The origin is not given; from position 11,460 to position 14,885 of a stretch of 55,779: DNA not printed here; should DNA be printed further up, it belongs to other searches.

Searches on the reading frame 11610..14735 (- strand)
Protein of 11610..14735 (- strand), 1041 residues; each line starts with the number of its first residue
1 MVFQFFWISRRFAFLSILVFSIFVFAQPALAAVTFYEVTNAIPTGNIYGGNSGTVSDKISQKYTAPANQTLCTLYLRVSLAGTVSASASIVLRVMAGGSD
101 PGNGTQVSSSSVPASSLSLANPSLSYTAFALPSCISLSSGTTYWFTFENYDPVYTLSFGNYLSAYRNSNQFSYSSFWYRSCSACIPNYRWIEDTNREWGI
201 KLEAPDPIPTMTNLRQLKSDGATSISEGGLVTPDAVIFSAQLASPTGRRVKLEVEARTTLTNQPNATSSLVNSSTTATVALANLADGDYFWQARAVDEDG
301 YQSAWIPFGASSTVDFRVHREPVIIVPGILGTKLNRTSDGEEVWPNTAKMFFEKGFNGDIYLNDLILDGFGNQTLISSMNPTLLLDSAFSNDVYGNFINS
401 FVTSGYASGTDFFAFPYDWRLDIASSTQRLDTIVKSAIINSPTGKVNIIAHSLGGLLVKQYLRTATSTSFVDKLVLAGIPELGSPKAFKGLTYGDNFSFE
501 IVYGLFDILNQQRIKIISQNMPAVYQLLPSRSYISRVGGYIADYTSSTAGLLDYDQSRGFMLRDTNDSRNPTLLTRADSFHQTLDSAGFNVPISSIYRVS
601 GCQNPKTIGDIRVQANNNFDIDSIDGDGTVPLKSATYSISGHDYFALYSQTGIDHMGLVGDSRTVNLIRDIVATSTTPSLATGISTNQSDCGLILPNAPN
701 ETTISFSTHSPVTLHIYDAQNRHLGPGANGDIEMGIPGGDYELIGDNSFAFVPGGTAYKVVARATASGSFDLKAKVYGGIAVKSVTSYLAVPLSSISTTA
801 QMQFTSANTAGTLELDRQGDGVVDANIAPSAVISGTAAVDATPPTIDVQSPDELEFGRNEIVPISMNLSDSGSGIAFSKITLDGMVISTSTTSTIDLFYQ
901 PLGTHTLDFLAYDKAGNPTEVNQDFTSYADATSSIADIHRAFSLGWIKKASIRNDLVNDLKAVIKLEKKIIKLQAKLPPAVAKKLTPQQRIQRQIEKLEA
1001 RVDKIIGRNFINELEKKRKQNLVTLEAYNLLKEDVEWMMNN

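Call 65: search_protein_families(library=pfam, proteins=[window:11610-14735:-], max_evalue=0.01)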
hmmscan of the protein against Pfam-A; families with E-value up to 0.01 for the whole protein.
window:11610-14735:- (1041 aa): 2 families
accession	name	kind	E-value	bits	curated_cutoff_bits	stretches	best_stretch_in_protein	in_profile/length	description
PF02450.21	LCAT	-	1.5e-17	64.4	21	1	392-529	67-203/392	Lecithin:cholesterol acyltransferase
PF00561.26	Abhydrolase_1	-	0.0022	18.1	25.8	1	444-479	69-102/245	alpha/beta hydrolase fold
